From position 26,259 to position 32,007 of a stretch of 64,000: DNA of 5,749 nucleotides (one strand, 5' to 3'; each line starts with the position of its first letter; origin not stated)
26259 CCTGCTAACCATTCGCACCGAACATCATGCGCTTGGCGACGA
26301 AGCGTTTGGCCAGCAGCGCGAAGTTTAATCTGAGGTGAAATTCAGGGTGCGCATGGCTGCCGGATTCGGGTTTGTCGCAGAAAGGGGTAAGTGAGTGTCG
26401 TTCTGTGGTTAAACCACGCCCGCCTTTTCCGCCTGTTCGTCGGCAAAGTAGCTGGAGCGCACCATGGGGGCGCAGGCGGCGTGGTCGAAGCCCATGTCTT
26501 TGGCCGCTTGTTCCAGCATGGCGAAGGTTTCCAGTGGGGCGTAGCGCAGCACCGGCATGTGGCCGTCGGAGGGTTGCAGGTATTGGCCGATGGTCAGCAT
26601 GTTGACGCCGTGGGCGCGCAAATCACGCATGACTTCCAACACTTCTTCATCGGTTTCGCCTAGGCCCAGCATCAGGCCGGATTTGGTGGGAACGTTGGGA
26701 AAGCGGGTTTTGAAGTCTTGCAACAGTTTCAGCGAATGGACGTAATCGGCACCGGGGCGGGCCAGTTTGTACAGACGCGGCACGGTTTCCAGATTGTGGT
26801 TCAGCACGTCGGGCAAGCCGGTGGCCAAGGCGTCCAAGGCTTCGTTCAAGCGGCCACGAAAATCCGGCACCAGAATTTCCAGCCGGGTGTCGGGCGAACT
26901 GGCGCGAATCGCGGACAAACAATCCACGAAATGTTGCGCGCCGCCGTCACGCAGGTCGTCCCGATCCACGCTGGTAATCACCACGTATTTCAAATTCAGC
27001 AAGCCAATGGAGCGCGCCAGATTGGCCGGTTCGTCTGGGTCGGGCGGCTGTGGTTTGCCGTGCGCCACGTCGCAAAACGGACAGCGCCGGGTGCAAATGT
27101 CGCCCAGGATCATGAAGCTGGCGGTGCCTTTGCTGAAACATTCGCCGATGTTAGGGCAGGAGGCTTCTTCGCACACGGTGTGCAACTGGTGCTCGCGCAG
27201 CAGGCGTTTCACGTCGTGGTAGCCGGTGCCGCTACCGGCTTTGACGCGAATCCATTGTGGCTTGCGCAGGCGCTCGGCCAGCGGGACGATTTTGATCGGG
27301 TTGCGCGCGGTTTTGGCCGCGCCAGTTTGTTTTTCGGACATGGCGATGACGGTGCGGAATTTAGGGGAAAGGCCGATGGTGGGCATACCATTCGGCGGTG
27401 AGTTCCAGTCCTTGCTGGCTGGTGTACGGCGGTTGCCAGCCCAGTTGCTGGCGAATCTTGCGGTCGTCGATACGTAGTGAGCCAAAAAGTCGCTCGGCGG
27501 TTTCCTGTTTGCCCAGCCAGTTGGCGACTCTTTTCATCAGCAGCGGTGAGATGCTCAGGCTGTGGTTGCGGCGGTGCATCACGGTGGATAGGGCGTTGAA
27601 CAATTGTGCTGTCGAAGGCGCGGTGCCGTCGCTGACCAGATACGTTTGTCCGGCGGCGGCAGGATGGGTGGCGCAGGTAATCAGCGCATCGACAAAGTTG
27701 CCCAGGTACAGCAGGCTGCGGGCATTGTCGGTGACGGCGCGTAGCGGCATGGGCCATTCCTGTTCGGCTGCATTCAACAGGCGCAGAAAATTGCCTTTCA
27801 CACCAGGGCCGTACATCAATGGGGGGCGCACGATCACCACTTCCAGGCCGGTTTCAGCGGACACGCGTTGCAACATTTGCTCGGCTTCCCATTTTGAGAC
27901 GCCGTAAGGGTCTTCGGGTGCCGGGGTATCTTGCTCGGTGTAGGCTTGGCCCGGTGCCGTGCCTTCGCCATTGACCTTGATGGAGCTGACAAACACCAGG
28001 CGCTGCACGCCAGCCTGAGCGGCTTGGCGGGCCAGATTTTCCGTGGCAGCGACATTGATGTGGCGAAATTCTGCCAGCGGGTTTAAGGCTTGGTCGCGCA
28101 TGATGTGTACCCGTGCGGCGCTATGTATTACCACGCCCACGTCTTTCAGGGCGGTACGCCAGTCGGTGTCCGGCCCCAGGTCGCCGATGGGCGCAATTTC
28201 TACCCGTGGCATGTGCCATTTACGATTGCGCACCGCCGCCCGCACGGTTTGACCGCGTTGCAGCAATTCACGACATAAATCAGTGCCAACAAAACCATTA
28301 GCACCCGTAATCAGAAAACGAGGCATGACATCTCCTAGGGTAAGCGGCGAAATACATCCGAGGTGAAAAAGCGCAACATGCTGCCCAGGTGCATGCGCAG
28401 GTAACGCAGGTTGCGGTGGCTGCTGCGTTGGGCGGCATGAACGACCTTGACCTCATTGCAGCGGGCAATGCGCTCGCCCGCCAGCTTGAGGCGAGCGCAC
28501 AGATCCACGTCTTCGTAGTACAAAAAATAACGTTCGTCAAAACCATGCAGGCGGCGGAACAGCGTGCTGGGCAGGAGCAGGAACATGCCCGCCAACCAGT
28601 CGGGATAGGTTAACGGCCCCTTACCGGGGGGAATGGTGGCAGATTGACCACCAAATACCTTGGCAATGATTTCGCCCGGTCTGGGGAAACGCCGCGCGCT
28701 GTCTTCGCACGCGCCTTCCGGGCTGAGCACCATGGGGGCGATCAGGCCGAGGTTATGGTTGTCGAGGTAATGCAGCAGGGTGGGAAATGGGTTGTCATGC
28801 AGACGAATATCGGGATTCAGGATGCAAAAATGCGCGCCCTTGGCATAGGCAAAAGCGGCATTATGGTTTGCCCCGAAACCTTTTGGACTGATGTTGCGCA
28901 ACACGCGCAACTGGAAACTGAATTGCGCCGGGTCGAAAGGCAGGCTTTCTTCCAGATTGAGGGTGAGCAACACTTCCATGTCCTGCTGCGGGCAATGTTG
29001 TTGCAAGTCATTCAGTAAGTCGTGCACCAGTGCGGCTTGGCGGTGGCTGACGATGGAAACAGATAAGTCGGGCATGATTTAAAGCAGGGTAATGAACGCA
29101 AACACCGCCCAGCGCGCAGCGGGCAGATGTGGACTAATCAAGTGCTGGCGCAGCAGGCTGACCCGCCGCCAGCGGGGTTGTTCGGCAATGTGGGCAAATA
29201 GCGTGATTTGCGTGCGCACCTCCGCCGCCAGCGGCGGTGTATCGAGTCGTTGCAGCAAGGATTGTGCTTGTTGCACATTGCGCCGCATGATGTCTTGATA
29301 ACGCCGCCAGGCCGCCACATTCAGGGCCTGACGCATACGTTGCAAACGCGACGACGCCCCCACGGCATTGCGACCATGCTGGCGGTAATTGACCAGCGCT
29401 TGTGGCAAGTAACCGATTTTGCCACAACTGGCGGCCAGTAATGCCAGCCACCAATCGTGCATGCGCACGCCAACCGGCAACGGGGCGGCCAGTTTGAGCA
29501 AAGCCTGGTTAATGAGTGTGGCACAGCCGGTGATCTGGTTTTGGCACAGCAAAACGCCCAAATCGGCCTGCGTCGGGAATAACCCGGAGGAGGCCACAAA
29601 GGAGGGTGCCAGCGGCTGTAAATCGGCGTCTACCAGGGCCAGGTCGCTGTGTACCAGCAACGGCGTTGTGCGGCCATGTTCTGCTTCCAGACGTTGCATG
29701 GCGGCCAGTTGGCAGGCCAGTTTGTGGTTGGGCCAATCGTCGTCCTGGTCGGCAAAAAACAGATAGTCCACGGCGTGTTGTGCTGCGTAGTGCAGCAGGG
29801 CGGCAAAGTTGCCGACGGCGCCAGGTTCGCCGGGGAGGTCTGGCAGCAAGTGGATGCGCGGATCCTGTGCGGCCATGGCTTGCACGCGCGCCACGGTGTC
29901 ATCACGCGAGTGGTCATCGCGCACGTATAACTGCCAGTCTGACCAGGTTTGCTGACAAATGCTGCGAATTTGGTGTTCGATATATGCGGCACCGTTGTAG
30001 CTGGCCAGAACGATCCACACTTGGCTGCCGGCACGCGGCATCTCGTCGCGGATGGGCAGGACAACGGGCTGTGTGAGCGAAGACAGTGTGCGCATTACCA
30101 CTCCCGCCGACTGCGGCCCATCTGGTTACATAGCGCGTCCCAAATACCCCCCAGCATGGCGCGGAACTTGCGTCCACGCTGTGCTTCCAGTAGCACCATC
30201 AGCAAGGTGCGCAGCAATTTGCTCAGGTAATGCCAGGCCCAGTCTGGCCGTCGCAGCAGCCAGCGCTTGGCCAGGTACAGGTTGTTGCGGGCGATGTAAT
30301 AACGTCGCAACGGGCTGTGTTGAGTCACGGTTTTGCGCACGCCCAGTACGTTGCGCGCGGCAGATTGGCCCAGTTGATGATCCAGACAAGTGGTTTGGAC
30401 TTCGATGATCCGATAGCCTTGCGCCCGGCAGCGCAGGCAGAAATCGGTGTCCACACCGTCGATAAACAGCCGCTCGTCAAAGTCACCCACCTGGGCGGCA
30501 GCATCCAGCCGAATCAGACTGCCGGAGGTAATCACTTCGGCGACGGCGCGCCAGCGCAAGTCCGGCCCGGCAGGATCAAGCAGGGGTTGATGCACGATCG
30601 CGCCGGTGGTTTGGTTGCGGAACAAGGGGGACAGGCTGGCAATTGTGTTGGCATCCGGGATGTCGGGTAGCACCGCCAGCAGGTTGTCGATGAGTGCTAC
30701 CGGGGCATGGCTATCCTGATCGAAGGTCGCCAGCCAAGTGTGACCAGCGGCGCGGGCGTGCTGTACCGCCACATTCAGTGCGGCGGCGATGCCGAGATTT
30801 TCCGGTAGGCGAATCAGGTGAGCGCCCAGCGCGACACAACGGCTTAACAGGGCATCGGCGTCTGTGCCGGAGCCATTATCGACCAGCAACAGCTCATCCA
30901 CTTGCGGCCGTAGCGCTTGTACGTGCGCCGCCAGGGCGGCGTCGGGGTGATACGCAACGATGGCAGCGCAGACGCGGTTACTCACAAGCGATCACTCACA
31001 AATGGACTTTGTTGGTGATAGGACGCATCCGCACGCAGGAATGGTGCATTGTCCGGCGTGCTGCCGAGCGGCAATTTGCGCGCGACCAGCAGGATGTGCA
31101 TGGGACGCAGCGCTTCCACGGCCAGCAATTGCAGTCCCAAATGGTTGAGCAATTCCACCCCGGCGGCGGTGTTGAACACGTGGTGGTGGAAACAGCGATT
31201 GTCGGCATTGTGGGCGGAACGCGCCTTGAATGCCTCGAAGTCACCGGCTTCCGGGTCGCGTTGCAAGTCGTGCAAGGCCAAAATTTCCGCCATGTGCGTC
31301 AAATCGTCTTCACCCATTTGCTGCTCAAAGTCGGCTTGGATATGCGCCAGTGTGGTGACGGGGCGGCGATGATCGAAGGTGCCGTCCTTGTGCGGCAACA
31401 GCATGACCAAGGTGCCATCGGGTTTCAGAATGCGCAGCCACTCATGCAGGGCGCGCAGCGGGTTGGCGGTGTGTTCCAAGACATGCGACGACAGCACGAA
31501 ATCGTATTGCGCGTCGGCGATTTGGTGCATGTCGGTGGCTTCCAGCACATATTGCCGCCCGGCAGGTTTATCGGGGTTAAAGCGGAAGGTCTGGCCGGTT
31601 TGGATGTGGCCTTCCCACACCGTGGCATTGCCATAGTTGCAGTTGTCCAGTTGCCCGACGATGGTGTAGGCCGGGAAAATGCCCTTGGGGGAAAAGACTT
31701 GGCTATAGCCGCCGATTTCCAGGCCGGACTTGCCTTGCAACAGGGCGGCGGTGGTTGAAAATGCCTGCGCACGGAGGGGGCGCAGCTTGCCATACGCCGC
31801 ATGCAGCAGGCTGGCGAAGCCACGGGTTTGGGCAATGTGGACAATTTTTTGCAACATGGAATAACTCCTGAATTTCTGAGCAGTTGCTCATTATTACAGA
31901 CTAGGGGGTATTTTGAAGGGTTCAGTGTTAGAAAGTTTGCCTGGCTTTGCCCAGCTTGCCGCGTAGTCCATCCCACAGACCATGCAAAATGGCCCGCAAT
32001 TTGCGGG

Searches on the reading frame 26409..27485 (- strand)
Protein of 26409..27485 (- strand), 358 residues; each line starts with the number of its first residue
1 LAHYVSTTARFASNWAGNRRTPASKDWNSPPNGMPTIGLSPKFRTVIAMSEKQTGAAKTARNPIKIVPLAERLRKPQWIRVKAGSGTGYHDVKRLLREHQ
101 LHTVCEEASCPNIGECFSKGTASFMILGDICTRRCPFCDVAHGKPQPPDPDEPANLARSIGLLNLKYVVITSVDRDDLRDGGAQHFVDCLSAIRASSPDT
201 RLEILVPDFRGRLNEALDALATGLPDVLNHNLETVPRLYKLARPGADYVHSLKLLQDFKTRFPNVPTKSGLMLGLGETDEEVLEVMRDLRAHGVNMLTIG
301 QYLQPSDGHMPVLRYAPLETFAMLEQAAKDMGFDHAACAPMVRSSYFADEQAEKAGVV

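Call 7: search_protein_families(library=pfam, proteins=[window:26409-27485:-])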
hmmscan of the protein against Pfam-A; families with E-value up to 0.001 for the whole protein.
window:26409-27485:- (358 aa): 2 families
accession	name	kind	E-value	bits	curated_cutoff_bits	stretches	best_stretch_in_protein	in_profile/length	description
PF04055.27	Radical_SAM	-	4.9e-22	79.3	29.5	1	125-289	1-166/166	Radical SAM superfamily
PF16881.10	LIAS_N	-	1.4e-09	38.7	27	1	68-110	54-96/96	N-terminal domain of lipoyl synthase of Radical_SAM family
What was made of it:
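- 26409..27341 (-): lipA (lipoyl synthase). Its 3' flank is a synteny breakpoint. Pfam hits (call 7).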

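Call 32: find_encoding_contigs(protein=window:26409-27341:-, flank=10000, max_places=10)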
Protein window:26409-27341:- (310 aa): no gene with exactly this product is on record in the collection.

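Call 51: find_homologous_proteins(query=window:26409-27341:-)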
Query window:26409-27341:- (310 aa): 8000 proteins with E <= 0.001 among 8000 candidates; the best 120 are listed.
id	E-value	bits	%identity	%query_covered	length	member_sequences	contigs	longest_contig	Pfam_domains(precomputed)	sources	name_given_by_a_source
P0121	3.8e-192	655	93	99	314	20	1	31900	PF16881.11,PF04055.28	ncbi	-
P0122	6.6e-188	641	89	100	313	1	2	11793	PF16881.11,PF04055.28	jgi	jgi:lipoic acid synthetase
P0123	8.4e-187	638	89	100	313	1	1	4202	PF16881.11,PF04055.28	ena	-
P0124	1.4e-186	637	89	99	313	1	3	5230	PF16881.11,PF04055.28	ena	-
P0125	3.8e-186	636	89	99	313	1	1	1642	PF16881.11,PF04055.28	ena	-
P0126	4.3e-186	635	89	99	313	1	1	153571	PF16881.11,PF04055.28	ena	-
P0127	8.2e-186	635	89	100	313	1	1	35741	PF16881.11,PF04055.28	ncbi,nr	ncbi:MAG: lipoyl synthase [Gallionella sp.]|nr:lipoyl synthase [Gallionella sp.]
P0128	8.6e-186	635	89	99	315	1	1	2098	PF16881.11,PF04055.28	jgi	jgi:lipoic acid synthetase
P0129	1.0e-185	634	88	100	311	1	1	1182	PF16881.11,PF04055.28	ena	-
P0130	1.2e-185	634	89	99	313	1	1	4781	PF16881.11,PF04055.28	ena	-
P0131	1.5e-185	634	88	100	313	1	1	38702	PF16881.11,PF04055.28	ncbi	-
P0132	2.6e-185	633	89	99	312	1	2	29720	PF16881.11,PF04055.28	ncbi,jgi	ncbi:MAG: lipoyl synthase [Gallionella sp.]|jgi:lipoic acid synthetase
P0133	2.6e-185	633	90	99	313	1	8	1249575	PF16881.11,PF04055.28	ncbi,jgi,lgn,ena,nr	ncbi:MAG TPA: lipoyl synthase [Gallionella sp.]|jgi:lipoic acid synthetase|nr:lipoyl synthase [Galli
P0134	2.9e-185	633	90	99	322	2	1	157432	PF16881.11,PF04055.28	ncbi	-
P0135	2.9e-185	633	87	100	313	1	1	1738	PF16881.11,PF04055.28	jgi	jgi:lipoyl synthase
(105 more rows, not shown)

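Call 52: find_encoding_contigs(protein=P0121, flank=10000, max_places=3)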
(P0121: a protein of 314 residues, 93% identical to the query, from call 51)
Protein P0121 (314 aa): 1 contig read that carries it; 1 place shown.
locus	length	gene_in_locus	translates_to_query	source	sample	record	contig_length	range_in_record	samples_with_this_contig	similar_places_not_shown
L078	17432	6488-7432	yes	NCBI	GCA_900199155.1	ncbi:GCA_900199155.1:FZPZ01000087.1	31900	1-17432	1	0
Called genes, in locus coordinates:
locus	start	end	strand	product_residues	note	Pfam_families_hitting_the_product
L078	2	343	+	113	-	?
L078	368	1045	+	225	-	PF01618:MotA_ExbB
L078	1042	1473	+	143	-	PF02472:ExbD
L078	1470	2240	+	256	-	PF13103:TonB_2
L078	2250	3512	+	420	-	PF04052:TolB_N, PF26550:Tricorn_2nd, PF00930:DPPIV_N (faint), PF07676:PD40 (weak), PF10647:Gmad1 (faint), PF07676:PD40, PF26549:Tricorn_N, PF07676:PD40, +2 more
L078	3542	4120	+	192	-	PF00691:OmpA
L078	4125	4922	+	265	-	PF16331:TolA_bind_tri, PF07719:TPR_2 (faint), PF13428:TPR_14 (faint), PF13525:YfiO, PF14559:TPR_19, PF13174:TPR_6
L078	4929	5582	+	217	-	PF04055:Radical_SAM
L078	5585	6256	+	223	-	PF00733:Asn_synthase, PF06508:QueC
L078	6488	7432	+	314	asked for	PF16881:LIAS_N, PF04055:Radical_SAM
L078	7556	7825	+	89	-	PF02604:PhdYeFM_antitox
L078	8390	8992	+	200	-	-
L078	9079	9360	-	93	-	PF05016:ParE_toxin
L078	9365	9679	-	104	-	PF02604:PhdYeFM_antitox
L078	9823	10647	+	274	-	PF01435:Peptidase_M48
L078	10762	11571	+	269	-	PF00005:ABC_tran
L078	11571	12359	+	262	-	PF02405:MlaE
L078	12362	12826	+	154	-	PF02470:MlaD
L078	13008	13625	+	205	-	PF05494:MlaC, PF16156:DUF4864 (weak)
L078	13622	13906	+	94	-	PF01740:STAS, PF13466:STAS_2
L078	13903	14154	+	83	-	PF01722:BolA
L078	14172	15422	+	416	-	PF00275:EPSP_synthase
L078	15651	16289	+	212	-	PF01634:HisG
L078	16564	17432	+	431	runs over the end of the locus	PF00815:Histidinol_dh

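Call 53: find_encoding_contigs(protein=P0133, flank=10000, max_places=2)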
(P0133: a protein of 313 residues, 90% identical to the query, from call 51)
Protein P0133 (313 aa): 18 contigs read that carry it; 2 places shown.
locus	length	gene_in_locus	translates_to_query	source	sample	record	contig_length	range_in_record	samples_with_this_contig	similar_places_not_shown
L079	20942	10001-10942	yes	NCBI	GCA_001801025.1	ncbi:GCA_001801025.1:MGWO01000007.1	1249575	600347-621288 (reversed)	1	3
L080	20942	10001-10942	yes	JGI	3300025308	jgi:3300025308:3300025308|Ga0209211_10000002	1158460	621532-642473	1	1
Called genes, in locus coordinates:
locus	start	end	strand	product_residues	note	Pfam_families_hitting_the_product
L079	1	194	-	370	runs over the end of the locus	PF18152:DAHP_snth_FXD (weak), PF00793:DAHP_synth_1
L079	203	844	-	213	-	PF00702:Hydrolase, PF13419:HAD_2, PF13242:Hydrolase_like (faint)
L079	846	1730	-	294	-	PF00696:AA_kinase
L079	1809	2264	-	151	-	PF04314:LpqE-like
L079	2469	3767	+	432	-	PF25323:6TM_PilS, PF00512:HisKA (weak), PF02518:HATPase_c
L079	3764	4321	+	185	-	PF00072:Response_reg, PF02954:HTH_8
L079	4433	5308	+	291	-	PF08668:HDOD, PF01966:HD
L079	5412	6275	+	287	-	PF08668:HDOD, PF01966:HD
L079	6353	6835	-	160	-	PF13682:CZB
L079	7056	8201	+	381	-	PF00768:Peptidase_S11, PF13354:Beta-lactamase2, PF07943:PBP5_C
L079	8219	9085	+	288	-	PF01063:Aminotran_4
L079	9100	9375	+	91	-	PF04359:DUF493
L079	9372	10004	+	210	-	PF21948:LplA-B_cat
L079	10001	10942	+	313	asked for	PF16881:LIAS_N, PF04055:Radical_SAM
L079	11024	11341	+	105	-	PF13442:Cytochrome_CBB3, PF00034:Cytochrom_C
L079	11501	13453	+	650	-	PF25255:WHD_RNase_II (faint), PF00773:RNB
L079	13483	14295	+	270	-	PF13103:TonB_2 (weak), PF03544:TonB_C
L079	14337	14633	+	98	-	-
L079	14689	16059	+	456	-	-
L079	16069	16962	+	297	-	PF01297:ZnuA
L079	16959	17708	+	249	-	PF00950:ABC-3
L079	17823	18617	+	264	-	PF08501:Shikimate_dh_N, PF01488:Shikimate_DH, PF18317:SDH_C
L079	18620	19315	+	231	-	PF00912:Transgly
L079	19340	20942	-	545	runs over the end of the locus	PF00989:PAS, PF13426:PAS_9, PF08447:PAS_3, PF00015:MCPsignal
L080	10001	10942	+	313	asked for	PF16881:LIAS_N, PF04055:Radical_SAM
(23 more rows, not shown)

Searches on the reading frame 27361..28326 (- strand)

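Call 30: search_protein_families(library=pfam, proteins=[window:27361-28326:-])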
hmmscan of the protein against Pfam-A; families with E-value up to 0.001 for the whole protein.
window:27361-28326:- (321 aa): 8 families
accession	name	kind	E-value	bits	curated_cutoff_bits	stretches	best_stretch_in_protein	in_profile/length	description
PF01370.27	Epimerase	-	1.4e-35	123.3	20.9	1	5-229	2-237/240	NAD dependent epimerase/dehydratase family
PF01073.25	3Beta_HSD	-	1e-24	87.5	22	1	5-244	1-261/280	3-beta hydroxysteroid dehydrogenase/isomerase family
PF07993.18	NAD_binding_4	-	7.2e-23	81.5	20.1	1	53-178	79-214/258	Male sterility protein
PF04321.23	RmlD_sub_bind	-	9.3e-22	77.9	27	1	4-224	3-202/287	RmlD substrate binding domain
PF16363.11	GDP_Man_Dehyd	-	5.5e-19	69.2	27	1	5-308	1-330/332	GDP-mannose 4,6 dehydratase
PF13460.12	NAD_binding_10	-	8.6e-17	62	27.2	1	8-171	1-146/184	NAD(P)H-binding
PF02719.21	Polysacc_synt_2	-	4e-08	33.2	20.2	1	5-117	2-130/293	Polysaccharide biosynthesis protein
PF05368.20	NmrA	-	7.7e-06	26.1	27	1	5-117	6-109/298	NmrA-like family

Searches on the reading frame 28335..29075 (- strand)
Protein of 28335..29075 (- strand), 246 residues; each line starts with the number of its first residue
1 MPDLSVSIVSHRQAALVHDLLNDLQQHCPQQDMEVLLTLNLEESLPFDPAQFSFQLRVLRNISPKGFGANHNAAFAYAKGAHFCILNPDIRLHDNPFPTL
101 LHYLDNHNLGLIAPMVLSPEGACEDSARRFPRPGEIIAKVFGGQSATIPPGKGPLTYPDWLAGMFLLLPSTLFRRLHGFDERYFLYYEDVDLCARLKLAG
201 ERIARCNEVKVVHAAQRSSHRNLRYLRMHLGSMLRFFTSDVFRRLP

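Call 30: search_protein_families(library=pfam, proteins=[window:28335-29075:-])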
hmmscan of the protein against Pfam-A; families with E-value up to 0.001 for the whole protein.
window:28335-29075:- (246 aa): 3 families
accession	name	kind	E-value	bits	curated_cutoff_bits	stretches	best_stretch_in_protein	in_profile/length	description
PF00535.33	Glycos_transf_2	-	1.1e-05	25.8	23.3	1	51-120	50-119/168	Glycosyl transferase family 2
PF13641.12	Glyco_tranf_2_3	-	8.1e-05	23.2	27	0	161-218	159-216/230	Glycosyltransferase like family 2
PF02709.20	Glyco_transf_7C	-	8.6e-05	22.5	23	1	155-208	14-67/78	N-terminal domain of galactosyltransferase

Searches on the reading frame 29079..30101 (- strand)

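Call 30: search_protein_families(library=pfam, proteins=[window:29079-30101:-])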
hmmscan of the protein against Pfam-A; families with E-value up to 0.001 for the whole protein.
window:29079-30101:- (340 aa): 3 families
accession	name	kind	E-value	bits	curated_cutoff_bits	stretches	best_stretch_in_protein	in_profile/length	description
PF00535.33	Glycos_transf_2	-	1.1e-13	52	23.3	1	30-140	2-108/168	Glycosyl transferase family 2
PF10111.15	Glyco_tranf_2_2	-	0.00027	21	27.3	1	30-160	4-130/276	Glycosyltransferase like family 2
PF13641.12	Glyco_tranf_2_3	-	0.00035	21.1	27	1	28-136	3-112/230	Glycosyltransferase like family 2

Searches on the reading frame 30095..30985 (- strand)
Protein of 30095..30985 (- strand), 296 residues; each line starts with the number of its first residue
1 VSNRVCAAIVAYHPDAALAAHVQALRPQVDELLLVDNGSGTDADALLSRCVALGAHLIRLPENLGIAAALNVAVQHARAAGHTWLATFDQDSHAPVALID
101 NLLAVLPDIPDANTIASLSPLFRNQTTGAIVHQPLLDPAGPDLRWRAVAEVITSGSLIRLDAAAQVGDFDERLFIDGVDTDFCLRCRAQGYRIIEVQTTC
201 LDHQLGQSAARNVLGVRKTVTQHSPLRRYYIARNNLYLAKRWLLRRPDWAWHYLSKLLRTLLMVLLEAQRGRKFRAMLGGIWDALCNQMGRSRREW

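Call 30: search_protein_families(library=pfam, proteins=[window:30095-30985:-])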
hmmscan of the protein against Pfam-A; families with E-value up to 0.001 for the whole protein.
window:30095-30985:- (296 aa): 2 families
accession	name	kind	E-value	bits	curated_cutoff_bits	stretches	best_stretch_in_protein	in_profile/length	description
PF00535.33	Glycos_transf_2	-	6.5e-11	42.9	23.3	1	9-119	4-116/168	Glycosyl transferase family 2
PF13632.12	Glyco_trans_2_3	-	1.2e-05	25.7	27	1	148-260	69-170/198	Glycosyl transferase family group 2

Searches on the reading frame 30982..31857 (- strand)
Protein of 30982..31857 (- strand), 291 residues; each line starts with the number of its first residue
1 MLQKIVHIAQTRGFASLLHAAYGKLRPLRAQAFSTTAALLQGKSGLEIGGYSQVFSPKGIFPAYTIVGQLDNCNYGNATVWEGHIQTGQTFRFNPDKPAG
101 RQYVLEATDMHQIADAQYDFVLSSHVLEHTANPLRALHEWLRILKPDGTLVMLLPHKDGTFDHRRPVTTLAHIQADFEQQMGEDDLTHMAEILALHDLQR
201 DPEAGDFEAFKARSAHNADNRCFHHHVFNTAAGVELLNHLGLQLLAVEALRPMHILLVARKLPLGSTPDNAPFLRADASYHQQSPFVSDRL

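Call 30: search_protein_families(library=pfam, proteins=[window:30982-31857:-])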
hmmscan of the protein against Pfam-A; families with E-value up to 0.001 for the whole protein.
window:30982-31857:- (291 aa): 6 families
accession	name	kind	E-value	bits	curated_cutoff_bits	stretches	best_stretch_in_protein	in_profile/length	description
PF08241.18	Methyltransf_11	-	1.8e-11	45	21.2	1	104-152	48-95/95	Methyltransferase domain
PF13489.12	Methyltransf_23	-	5.3e-11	43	27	1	24-166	8-124/164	Methyltransferase domain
PF08242.18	Methyltransf_12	-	3.2e-06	28.2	30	1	104-150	52-98/98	Methyltransferase domain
PF13847.12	Methyltransf_31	-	3.6e-05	23.9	27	1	107-187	60-138/145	Methyltransferase domain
PF13649.12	Methyltransf_25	-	0.00013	23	27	1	107-148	55-97/97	Methyltransferase domain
PF20922.3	Anamorsin_N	-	0.00074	19.7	27.1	0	110-155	44-90/163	Anamorsin, N-terminal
